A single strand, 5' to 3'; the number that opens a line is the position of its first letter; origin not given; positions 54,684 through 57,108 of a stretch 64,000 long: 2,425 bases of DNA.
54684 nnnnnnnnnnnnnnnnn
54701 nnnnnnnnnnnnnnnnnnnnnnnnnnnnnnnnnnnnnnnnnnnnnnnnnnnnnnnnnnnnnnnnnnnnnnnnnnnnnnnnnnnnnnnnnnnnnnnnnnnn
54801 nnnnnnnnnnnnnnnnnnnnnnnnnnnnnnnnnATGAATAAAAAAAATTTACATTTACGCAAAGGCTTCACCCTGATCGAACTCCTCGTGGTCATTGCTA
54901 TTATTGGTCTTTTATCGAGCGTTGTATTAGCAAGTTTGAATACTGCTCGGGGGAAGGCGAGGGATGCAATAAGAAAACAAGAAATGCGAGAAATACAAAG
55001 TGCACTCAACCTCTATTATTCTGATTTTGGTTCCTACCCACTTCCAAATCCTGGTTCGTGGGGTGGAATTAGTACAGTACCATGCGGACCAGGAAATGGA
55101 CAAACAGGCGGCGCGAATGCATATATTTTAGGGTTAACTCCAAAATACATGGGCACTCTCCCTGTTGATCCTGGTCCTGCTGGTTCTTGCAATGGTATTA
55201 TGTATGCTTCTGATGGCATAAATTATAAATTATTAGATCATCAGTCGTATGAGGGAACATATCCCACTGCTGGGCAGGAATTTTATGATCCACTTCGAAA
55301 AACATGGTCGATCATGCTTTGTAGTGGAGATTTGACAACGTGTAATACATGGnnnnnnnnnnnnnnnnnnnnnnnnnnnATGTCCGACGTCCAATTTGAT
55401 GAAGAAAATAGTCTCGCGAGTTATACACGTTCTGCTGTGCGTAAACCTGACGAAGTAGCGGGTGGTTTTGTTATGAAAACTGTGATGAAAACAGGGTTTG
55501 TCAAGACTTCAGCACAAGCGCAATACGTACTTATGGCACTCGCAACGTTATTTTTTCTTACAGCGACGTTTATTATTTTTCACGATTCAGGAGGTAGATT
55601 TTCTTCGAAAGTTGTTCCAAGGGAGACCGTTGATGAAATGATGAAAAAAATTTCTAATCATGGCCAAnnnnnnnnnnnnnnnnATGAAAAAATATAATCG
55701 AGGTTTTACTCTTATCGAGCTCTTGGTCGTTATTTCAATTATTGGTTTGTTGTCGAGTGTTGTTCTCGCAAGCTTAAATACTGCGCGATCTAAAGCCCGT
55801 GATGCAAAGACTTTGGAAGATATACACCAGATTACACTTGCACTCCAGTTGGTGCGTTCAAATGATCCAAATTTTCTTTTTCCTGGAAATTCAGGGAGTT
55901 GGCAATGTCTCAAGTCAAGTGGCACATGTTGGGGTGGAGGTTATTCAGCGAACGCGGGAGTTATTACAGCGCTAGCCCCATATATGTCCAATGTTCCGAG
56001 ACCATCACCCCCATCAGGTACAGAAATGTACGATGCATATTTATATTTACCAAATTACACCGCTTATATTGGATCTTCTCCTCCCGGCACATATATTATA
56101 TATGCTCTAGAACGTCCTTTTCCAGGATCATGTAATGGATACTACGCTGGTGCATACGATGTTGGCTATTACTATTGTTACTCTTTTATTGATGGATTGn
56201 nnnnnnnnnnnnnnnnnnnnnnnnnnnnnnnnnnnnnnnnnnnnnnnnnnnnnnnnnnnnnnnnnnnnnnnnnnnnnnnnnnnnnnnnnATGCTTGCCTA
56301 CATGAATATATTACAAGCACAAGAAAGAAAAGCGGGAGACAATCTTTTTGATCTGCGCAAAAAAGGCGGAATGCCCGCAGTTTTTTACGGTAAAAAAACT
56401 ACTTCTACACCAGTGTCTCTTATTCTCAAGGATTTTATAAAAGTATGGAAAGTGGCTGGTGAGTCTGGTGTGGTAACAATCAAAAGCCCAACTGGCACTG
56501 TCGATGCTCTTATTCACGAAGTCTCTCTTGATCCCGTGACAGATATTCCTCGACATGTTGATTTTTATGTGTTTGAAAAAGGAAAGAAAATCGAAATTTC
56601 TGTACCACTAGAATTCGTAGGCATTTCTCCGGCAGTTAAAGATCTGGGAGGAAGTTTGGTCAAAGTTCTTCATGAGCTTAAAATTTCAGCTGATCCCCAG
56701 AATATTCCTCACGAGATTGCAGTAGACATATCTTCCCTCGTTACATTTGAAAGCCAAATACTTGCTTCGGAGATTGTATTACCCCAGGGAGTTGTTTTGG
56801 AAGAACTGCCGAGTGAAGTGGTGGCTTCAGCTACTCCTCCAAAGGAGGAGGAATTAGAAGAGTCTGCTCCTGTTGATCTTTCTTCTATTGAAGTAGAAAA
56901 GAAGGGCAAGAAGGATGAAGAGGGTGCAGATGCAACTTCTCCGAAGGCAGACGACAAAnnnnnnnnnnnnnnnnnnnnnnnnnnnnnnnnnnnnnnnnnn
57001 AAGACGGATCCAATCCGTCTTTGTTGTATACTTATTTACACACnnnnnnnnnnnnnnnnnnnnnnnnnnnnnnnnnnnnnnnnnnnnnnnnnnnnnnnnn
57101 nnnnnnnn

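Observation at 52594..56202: Tandem pilin cassette array: four type IV pilin genes interleaved with two novel conserved small membrane protein families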

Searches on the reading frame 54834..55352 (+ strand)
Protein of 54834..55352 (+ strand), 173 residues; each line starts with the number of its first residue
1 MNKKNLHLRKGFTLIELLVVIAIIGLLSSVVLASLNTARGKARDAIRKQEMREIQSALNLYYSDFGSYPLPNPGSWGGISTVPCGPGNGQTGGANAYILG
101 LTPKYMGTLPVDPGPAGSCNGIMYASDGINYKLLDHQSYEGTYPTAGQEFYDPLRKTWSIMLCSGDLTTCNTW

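Call 6: search_protein_families(library=pfam, max_evalue=1, proteins=[window:54834-55352:+])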
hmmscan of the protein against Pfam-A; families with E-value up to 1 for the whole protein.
window:54834-55352:+ (173 aa): 4 families
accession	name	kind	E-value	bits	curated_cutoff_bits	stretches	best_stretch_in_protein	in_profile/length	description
PF07963.17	N_methyl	-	3.5e-08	33.1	21.2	1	9-32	4-27/27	Prokaryotic N-terminal methylation motif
PF11773.13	ComGE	-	0.0093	16.3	25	1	14-51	2-39/82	Competence system putative prepilin ComGE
PF08334.16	T2SSG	-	0.013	15.9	21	1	39-70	6-37/108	Type II secretion system (T2SS), protein G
PF19733.4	DUF6223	-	0.19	12.5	27.4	0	21-109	9-89/98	Family of unknown function (DUF6223)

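Call 31: search_protein_families(library=ncbifam, max_evalue=1, proteins=[window:54834-55352:+])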
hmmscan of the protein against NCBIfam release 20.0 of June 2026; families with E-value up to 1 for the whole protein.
window:54834-55352:+ (173 aa): 19 families
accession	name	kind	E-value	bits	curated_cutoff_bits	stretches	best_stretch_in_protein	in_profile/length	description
TIGR01710.1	typeII_sec_gspG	equivalog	1.1e-12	48.1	88.85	1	10-74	1-65/134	type II secretion system major pseudopilin GspG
TIGR01708.2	typeII_sec_gspH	equivalog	1.8e-09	37.8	80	1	10-43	2-35/169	type II secretion system minor pseudopilin GspH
TIGR02532.1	IV_pilin_GFxxxE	domain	6.7e-09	35.2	16.3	1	9-32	1-24/24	prepilin-type N-terminal cleavage/methylation domain-containing protein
NF041013.1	T4P_ComGE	equivalog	5.7e-07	29.5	49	1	10-51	4-45/83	competence type IV pilus minor pilin ComGE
NF007862.0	PRK10574.1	equivalog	5.8e-06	26.5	138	1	8-42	3-37/145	prepilin peptidase-dependent pilin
NF041775.1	typeIV_PilA_Myxo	equivalog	1.4e-05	25.2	400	1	10-64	11-65/214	type IV pilin protein PilA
TIGR01711.1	gspJ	equivalog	2.5e-05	24.2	64.85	1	10-65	1-57/192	type II secretion system minor pseudopilin GspJ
TIGR02596.1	TIGR02596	subfamily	0.0002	21.5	70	1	12-37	1-26/196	Verru_Chthon cassette protein D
NF040999.1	pilin_ComGC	equivalog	0.00021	21.4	75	1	10-61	2-53/84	competence type IV pilus major pilin ComGC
NF007800.0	PRK10506.1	equivalog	0.0005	19.9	158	1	4-41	3-40/163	prepilin peptidase-dependent protein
NF038304.1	EPS_HpsC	equivalog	0.002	17.8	200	1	4-63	15-75/318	hormogonium polysaccharide secretion pseudopilin HpsC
NF041002.1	pilin_ComGF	equivalog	0.0053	17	80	1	10-42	2-34/139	competence type IV pilus minor pilin ComGF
TIGR02599.1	TIGR02599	subfamily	0.0056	16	256.5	1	11-59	1-50/361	Verru_Chthon cassette protein C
NF040982.1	ComGD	equivalog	0.0068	16.8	70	1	10-37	2-29/139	competence type IV pilus minor pilin ComGD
TIGR01707.1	gspI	equivalog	0.0076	16.7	44.35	1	11-41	1-28/101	type II secretion system minor pseudopilin GspI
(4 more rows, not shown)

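Call 54: search_solved_structures(query=window:54834-55352:+, max_evalue=0.01)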
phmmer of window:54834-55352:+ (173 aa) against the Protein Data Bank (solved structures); distinct sequences matched with E-value up to 0.01: 15.
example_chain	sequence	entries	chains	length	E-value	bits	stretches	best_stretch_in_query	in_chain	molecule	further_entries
7tgg_A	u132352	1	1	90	1.7e-10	44.2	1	5-69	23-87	Geopilin domain 1 protein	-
9egp_A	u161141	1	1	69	8.3e-10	42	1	5-69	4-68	Geopilin domain 1 protein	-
2m7g_A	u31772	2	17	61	8.3e-08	35.5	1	12-69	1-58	Geopilin domain 1 protein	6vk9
5wda_A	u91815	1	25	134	3.6e-06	30.2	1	12-129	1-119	General secretion pathway protein G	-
5kua_A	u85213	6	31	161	6.6e-06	29.3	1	12-81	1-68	pilin | Neisseria meningitidis PilE variant SB-GATDH | Neisseria meningitidis PilE, SB-DATDH variant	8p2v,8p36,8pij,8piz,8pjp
2hi2_A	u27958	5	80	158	6.7e-06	29.3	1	12-82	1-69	Fimbrial protein | PilA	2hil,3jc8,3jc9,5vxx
1ay2_A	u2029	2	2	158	7.2e-06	29.2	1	12-82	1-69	TYPE 4 PILIN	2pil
8p3b_A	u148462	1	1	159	7.4e-06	29.1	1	12-81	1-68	Fimbrial protein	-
6xxd_A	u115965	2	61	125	1.5e-05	28.2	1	12-71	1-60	PilA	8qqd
7onc_A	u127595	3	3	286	2.4e-05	27.5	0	138-161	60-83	SAKe6BE | S6BE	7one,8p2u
8pfb_G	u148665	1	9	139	0.0004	23.5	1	12-63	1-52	Type IV pilin PilE1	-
9laa_A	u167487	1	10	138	0.0011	22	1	9-34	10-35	Type IV pilin protein PilA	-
7op4_A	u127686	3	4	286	0.0015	21.6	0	138-161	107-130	SAKe6BE-3HH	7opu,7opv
8tj2_C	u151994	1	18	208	0.0032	20.5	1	12-68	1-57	Type IV major pilin protein PilA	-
9lab_B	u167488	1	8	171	0.0039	20.2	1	9-64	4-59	MSHA major pilin subunit MshA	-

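Call 72: list_cluster_members(proteins=[P0001, P0198, window:54834-55352:+, P0164, P0182])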
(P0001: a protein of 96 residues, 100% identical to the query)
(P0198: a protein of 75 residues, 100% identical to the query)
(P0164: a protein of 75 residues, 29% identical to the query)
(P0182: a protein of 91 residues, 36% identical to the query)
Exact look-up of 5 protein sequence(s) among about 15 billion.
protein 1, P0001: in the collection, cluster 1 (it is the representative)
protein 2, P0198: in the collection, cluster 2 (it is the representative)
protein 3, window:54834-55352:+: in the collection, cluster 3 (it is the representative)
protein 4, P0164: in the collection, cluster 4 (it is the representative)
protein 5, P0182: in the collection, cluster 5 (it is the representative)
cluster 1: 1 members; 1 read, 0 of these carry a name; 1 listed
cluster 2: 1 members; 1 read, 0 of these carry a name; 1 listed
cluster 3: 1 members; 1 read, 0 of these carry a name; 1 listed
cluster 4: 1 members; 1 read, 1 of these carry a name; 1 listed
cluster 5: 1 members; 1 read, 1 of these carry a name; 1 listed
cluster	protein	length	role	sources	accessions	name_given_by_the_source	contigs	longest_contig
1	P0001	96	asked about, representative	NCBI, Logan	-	-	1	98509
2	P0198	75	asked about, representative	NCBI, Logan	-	-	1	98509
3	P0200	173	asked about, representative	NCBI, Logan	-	-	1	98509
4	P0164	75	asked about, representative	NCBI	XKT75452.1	MAG: hypothetical protein ACJKSS_01550 [Patescibacteria group bacterium UBA2103]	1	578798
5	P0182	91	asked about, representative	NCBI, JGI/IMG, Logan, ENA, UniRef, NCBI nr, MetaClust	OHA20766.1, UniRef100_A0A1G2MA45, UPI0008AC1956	MAG: hypothetical protein A2849_02460 [Candidatus Taylorbacteria bacterium ... | Uncharacterized protein n=1 Tax=Candidatus Taylorbacteria bacterium ... | status=active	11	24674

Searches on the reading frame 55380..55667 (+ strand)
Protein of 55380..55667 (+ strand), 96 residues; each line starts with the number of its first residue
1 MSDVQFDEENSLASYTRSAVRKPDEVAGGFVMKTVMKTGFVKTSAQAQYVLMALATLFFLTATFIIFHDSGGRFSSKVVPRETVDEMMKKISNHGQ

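Call 6: search_protein_families(library=pfam, max_evalue=1, proteins=[window:55380-55667:+])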
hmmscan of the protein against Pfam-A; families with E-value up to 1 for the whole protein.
window:55380-55667:+ (96 aa): 0 families

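Call 68: predict_structure(alignment_id=A10)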
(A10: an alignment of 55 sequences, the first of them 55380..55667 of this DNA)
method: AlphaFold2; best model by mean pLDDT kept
length: 96 residues; sequences in the alignment: 55
mean_pLDDT: 78.2   pTM: 0.41
mean pLDDT of the five models: 78.2, 76.4, 74.4, 74.0, 73.4
residues with pLDDT >= 90: 22; 70-90: 48; 50-70: 26; < 50: 0
segments of 3 or more residues with pLDDT < 50: none
pLDDT, mean of each block of 10 residues (from residue 1): 73 66 61 75 83 95 89 68 90 85
secondary structure, 60 per line:
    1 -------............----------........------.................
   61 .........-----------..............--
elements in order: H8-19 H30-37 H44-69 H81-94

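Call 79: fold_search(model_id=the predicted structure, library=pdb)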
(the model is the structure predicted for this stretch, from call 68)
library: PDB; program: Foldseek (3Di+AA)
matches with E <= 10: 1; with E <= 0.001: 0
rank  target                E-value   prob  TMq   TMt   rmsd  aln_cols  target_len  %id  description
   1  8xaa_K                6.3e+00  0.04  0.31  0.35  15.1        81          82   18  Structure of NAP1 in complex with H2A-H2B (released 2024-12-04)

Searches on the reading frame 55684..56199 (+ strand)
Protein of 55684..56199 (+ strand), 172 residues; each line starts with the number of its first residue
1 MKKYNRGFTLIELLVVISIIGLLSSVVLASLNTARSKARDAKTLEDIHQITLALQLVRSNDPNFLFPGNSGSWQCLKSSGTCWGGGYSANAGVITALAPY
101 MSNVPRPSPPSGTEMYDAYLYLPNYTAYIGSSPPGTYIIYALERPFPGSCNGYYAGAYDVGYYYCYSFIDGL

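Call 6: search_protein_families(library=pfam, max_evalue=1, proteins=[window:55684-56199:+])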
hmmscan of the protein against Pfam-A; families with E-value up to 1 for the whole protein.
window:55684-56199:+ (172 aa): 2 families
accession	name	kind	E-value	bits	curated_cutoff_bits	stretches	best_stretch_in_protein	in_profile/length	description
PF07963.17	N_methyl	-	4.4e-09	36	21.2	1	3-28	2-27/27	Prokaryotic N-terminal methylation motif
PF11773.13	ComGE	-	0.024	15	25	1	10-55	2-45/82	Competence system putative prepilin ComGE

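Call 31: search_protein_families(library=ncbifam, max_evalue=1, proteins=[window:55684-56199:+])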
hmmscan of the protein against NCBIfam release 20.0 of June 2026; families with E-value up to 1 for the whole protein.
window:55684-56199:+ (172 aa): 16 families
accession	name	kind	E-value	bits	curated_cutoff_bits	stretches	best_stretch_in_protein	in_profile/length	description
TIGR01710.1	typeII_sec_gspG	equivalog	7.8e-11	42.1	88.85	1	6-71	1-64/134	type II secretion system major pseudopilin GspG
TIGR01708.2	typeII_sec_gspH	equivalog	8.9e-10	38.8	80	1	6-47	2-43/169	type II secretion system minor pseudopilin GspH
TIGR02532.1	IV_pilin_GFxxxE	domain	9.5e-09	34.7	16.3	1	6-28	2-24/24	prepilin-type N-terminal cleavage/methylation domain-containing protein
NF041013.1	T4P_ComGE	equivalog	4.1e-07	30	49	1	3-50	1-48/83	competence type IV pilus minor pilin ComGE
NF041775.1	typeIV_PilA_Myxo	equivalog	6.7e-07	29.5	400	1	4-43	9-50/214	type IV pilin protein PilA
NF007862.0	PRK10574.1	equivalog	2.5e-06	27.7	138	1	4-59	3-58/145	prepilin peptidase-dependent pilin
NF007800.0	PRK10506.1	equivalog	5e-05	23.2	158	1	3-76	6-81/163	prepilin peptidase-dependent protein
TIGR02596.1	TIGR02596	subfamily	0.00044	20.4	70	1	8-34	1-27/196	Verru_Chthon cassette protein D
NF040999.1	pilin_ComGC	equivalog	0.0012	19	75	1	6-38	2-34/84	competence type IV pilus major pilin ComGC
TIGR01707.1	gspI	equivalog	0.0014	19.1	44.35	1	7-47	1-38/101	type II secretion system minor pseudopilin GspI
NF040982.1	ComGD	equivalog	0.0017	18.8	70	1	5-55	1-51/139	competence type IV pilus minor pilin ComGD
NF041002.1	pilin_ComGF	equivalog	0.002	18.4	80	1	5-45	1-41/139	competence type IV pilus minor pilin ComGF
TIGR01711.1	gspJ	equivalog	0.024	14.4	64.85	1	6-33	1-28/192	type II secretion system minor pseudopilin GspJ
NF047828.1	T3SSXpsI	equivalog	0.029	14.4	150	1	6-43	2-39/132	type II secretion system protein XpsI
TIGR02599.1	TIGR02599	subfamily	0.066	12.4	256.5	1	7-42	1-36/361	Verru_Chthon cassette protein C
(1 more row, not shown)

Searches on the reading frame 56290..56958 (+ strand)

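Call 74: search_protein_families(library=pfam, max_evalue=0.00001, proteins=[window:56290-56958:+])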
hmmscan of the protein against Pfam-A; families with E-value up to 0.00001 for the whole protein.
window:56290-56958:+ (223 aa): 2 families
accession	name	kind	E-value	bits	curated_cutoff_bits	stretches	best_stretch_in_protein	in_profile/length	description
PF14693.11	Ribosomal_TL5_C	-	1.7e-19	70.4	27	1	100-185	1-84/84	Ribosomal protein TL5, C-terminal domain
PF01386.24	Ribosomal_L25p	-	1.8e-14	54.4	23.6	1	8-92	1-82/82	Ribosomal L25p family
